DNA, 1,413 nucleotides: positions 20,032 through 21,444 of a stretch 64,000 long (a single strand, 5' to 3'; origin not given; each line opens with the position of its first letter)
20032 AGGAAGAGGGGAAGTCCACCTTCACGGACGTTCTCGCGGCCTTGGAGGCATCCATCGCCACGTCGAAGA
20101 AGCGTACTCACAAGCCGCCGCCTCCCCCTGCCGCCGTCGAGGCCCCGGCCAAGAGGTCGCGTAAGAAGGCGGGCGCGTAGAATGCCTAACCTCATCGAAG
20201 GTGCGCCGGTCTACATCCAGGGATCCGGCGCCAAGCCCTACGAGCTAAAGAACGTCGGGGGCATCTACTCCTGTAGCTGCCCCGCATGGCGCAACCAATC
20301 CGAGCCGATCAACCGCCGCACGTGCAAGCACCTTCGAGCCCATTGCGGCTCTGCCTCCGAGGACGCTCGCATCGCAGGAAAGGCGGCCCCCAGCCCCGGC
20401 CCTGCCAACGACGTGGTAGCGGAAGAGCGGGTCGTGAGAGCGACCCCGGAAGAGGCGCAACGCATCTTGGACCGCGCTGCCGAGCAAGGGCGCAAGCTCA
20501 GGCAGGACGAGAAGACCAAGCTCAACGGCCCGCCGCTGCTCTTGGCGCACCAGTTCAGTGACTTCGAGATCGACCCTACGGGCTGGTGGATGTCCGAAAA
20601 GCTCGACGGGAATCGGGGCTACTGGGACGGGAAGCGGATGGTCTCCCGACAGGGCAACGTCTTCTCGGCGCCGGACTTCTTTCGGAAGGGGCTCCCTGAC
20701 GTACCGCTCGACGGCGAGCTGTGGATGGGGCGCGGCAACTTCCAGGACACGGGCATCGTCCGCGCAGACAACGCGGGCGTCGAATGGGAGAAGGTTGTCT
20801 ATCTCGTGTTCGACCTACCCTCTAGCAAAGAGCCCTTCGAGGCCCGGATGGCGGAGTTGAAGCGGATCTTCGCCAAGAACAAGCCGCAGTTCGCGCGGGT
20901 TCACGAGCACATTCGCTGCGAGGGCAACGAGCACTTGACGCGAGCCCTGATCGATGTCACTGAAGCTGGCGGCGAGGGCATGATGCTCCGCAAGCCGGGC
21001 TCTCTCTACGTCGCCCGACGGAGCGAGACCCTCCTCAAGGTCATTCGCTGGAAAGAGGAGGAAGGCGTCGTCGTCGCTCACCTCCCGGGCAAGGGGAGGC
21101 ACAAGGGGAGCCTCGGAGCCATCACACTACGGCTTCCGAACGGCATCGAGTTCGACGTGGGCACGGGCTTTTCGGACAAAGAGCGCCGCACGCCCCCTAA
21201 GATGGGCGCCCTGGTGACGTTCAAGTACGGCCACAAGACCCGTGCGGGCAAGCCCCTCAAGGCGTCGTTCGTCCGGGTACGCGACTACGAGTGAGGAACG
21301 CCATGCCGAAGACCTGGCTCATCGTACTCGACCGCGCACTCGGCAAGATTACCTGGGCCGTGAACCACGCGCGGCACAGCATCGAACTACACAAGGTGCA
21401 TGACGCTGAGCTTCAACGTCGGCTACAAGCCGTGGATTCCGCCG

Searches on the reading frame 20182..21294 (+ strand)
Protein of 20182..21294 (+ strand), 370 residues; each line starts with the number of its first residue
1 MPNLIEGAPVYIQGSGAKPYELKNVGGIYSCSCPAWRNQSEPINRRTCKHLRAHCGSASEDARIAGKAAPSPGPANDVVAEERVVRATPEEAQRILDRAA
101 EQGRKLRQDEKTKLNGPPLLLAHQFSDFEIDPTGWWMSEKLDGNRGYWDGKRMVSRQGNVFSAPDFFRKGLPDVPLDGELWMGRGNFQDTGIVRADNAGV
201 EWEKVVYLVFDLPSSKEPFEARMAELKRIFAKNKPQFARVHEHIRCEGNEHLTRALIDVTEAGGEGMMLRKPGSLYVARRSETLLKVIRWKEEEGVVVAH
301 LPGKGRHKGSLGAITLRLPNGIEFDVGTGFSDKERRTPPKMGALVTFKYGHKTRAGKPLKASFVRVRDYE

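Call 9: search_protein_families(library=pfam, proteins=[window:20182-21294:+], max_evalue=0.01)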
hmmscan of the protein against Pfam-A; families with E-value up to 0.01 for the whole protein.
window:20182-21294:+ (370 aa): 2 families
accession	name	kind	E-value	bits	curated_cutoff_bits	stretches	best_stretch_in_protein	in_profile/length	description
PF14743.12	DNA_ligase_OB_2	-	1.2e-21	76.9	28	1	302-367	1-66/66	DNA ligase OB-like domain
PF01068.26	DNA_ligase_A_M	-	1.3e-07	31.9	26.2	1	134-287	21-203/204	ATP dependent DNA ligase domain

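Call 10: search_protein_families(library=phrogs, proteins=[window:20182-21294:+], max_evalue=0.001)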
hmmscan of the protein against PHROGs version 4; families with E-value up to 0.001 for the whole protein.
window:20182-21294:+ (370 aa): 1 family
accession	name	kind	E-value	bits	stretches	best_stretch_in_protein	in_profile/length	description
phrog_114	-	DNA, RNA and nucleotide metabolism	1e-46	160.8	1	87-370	188-501/634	ATP-dependent DNA ligase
